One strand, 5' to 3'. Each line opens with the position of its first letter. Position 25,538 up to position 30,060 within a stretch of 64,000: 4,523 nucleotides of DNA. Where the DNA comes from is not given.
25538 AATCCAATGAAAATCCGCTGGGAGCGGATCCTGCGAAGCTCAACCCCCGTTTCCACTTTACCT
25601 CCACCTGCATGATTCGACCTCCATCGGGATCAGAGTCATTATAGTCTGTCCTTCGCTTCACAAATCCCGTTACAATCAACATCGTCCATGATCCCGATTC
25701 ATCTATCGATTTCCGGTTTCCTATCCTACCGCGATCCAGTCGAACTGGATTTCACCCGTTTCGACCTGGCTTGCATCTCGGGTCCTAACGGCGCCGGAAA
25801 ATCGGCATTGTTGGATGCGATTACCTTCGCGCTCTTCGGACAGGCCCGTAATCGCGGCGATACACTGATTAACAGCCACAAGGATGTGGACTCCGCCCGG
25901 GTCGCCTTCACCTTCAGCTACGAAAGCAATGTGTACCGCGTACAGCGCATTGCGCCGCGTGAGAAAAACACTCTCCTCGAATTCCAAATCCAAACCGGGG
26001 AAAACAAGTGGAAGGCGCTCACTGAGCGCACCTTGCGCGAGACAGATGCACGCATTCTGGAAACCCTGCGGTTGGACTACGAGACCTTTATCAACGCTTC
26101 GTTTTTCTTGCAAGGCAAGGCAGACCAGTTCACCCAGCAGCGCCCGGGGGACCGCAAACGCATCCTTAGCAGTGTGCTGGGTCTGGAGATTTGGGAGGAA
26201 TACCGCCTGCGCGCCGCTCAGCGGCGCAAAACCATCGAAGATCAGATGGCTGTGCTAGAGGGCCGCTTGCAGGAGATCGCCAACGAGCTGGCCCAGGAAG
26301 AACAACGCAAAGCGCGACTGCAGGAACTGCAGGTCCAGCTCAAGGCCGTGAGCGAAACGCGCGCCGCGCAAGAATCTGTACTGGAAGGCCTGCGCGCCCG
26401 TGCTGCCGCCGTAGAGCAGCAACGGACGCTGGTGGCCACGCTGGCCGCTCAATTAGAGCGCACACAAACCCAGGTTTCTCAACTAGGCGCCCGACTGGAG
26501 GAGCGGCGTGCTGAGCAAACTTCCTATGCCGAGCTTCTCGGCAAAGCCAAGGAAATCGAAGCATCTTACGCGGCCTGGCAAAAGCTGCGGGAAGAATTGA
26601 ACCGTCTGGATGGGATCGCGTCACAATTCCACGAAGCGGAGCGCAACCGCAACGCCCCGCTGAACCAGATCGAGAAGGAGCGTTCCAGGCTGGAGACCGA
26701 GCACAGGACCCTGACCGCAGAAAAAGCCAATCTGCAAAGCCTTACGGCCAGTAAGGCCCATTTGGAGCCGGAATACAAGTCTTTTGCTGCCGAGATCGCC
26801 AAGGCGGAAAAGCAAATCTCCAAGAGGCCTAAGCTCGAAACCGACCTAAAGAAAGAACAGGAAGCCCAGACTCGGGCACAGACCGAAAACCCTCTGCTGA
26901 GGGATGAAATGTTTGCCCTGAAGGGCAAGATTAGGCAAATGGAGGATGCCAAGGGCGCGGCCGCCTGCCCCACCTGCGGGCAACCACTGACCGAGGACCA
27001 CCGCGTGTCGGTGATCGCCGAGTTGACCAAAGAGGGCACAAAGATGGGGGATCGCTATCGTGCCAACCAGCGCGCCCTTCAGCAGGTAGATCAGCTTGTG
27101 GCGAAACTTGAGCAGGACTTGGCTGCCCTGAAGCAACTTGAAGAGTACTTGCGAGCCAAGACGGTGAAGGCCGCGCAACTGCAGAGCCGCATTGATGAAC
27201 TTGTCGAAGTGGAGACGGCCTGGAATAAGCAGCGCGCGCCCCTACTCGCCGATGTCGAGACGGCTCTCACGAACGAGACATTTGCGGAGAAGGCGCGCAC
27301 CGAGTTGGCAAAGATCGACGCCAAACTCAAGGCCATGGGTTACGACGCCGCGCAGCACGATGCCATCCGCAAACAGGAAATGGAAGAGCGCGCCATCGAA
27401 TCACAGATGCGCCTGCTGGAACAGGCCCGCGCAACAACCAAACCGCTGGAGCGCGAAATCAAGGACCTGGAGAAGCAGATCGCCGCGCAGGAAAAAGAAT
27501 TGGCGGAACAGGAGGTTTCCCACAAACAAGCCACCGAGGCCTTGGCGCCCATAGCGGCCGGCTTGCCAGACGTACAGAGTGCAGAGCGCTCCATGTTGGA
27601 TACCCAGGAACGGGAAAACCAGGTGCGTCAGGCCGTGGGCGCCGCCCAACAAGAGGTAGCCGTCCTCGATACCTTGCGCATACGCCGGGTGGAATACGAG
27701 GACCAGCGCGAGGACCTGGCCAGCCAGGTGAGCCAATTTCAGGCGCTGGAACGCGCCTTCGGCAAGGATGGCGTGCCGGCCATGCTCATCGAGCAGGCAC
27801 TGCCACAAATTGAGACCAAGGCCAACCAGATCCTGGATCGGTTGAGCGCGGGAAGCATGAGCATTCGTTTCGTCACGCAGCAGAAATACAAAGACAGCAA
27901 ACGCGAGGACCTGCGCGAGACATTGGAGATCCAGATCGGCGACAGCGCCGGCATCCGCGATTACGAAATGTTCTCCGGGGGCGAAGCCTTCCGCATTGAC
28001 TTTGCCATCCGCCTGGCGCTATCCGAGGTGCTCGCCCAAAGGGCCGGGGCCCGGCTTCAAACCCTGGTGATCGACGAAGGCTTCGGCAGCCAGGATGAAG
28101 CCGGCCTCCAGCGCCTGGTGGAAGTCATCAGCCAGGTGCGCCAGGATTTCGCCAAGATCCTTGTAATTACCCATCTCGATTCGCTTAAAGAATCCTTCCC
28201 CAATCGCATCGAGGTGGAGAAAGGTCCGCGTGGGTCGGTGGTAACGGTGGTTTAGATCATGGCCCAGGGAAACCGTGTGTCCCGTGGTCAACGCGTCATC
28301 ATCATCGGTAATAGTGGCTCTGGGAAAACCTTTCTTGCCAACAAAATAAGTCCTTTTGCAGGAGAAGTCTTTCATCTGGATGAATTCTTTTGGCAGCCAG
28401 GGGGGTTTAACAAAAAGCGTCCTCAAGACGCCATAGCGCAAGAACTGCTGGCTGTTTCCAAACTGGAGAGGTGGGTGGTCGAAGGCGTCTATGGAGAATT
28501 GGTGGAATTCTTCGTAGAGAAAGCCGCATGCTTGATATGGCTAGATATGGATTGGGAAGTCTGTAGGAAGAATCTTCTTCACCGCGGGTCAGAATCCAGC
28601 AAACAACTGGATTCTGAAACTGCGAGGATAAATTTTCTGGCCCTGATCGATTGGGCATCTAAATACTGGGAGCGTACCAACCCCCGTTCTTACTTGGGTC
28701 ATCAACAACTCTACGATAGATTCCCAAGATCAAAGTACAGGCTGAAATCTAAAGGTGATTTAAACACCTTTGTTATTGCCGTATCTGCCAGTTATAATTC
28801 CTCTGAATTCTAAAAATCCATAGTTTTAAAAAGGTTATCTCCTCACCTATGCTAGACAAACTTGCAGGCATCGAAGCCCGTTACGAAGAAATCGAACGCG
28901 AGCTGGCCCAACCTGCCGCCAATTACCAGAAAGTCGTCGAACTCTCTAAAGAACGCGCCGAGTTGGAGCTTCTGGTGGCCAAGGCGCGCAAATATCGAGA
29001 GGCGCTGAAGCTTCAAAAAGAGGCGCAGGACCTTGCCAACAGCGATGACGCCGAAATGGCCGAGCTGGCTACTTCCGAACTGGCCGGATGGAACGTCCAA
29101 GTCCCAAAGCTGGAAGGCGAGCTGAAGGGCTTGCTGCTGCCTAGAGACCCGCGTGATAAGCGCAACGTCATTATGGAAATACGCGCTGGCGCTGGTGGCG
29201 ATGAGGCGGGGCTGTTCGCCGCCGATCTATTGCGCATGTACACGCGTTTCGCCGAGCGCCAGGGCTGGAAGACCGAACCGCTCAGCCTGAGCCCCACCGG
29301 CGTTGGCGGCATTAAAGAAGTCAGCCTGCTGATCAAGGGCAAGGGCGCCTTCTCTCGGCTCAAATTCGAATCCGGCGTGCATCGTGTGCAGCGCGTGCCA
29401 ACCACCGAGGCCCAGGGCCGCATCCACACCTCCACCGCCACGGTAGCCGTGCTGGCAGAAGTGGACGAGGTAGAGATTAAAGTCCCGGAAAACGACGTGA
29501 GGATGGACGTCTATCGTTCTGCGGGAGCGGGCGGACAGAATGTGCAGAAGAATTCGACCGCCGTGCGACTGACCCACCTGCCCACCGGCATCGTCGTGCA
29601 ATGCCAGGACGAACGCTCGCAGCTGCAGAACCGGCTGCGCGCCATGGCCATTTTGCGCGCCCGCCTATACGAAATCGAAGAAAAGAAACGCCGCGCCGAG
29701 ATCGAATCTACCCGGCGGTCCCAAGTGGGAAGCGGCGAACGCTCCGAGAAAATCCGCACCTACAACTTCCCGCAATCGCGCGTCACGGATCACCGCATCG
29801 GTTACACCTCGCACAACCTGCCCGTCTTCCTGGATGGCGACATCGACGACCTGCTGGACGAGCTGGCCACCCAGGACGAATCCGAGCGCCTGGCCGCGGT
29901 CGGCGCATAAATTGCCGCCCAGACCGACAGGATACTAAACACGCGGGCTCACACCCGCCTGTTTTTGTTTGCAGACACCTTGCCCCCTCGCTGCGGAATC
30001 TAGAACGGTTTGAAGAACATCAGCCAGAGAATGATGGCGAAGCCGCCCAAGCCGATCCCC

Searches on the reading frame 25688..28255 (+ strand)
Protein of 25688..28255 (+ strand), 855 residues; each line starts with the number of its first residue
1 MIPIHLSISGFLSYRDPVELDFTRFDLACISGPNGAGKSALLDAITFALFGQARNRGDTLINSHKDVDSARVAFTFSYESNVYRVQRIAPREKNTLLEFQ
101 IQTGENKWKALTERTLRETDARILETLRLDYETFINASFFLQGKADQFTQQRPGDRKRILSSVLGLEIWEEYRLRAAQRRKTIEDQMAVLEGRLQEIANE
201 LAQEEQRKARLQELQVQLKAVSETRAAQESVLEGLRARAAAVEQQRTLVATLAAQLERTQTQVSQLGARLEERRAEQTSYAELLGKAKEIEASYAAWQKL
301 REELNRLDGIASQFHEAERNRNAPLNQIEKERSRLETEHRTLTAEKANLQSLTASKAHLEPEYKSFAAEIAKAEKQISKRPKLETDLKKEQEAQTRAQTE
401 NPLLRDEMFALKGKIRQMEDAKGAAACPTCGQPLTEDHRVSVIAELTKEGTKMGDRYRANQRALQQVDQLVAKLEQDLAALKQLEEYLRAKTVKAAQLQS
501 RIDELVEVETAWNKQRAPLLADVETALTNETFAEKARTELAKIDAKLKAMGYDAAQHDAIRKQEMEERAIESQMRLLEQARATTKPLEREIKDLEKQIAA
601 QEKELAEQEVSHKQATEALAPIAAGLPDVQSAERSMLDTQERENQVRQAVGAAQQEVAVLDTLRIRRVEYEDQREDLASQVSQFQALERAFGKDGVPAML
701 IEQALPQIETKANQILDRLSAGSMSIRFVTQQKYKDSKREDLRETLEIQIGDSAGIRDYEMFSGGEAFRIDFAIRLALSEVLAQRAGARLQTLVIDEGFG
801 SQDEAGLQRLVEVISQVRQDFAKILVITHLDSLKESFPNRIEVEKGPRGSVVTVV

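Call 91: search_protein_families(library=pfam, proteins=[window:25688-28255:+], max_evalue=0.00001)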
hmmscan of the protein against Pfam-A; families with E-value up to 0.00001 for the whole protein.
window:25688-28255:+ (855 aa): 5 families
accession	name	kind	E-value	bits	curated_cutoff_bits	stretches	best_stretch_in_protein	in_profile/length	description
PF13476.12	AAA_23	-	2.6e-21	77.6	27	1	6-220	2-195/201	AAA domain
PF02463.25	SMC_N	-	2e-15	57.3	40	1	5-836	4-204/220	RecF/RecN/SMC N terminal domain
PF13558.12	SbcC_Walker_B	-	1.6e-07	31.9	27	1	756-815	27-89/90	SbcC/RAD50-like, Walker B motif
PF04423.19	Rad50_zn_hook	-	1.6e-06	28.3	24.3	0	412-449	9-44/52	Rad50 zinc hook motif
PF13555.12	AAA_29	-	2.9e-06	27.4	27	1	18-54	15-51/61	P-loop containing region of AAA domain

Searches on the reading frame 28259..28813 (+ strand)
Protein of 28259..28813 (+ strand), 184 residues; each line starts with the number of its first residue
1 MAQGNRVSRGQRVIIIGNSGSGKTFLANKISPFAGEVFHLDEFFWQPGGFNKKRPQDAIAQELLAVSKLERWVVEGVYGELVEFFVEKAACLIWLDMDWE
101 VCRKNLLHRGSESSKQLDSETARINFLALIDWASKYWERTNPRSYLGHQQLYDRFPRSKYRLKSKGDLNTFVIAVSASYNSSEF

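Call 34: search_protein_families(library=pfam, proteins=[window:28259-28813:+], max_evalue=0.001)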
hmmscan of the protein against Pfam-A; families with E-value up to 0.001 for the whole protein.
window:28259-28813:+ (184 aa): 3 families
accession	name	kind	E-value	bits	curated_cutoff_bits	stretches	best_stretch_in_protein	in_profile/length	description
PF13238.12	AAA_18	-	2.6e-05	25.1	29.4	1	13-124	1-126/128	AAA domain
PF13671.12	AAA_33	-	0.00044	21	27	0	13-44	2-34/143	AAA domain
PF00005.33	ABC_tran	-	0.00085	20.4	25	0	7-31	8-32/137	ABC transporter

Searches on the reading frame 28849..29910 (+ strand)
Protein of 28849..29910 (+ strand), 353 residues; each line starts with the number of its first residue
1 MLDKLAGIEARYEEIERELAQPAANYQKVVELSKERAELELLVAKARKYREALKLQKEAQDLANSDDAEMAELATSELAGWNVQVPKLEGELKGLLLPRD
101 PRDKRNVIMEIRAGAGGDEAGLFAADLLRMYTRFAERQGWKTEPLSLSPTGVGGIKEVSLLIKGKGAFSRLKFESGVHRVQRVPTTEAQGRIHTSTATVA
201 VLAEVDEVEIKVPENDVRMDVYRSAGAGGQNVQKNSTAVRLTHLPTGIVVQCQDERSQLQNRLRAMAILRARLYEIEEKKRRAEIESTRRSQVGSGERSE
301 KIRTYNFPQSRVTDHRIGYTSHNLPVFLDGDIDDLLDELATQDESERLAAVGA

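Call 34: search_protein_families(library=pfam, proteins=[window:28849-29910:+], max_evalue=0.001)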
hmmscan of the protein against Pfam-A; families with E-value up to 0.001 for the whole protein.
window:28849-29910:+ (353 aa): 2 families
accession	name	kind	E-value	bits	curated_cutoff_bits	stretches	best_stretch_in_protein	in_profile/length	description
PF03462.23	PCRF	-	6e-71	238.7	24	1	8-199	1-194/194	PCRF domain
PF00472.26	RF-1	-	2.6e-42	143.8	35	1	206-316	1-116/116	RF-1 domain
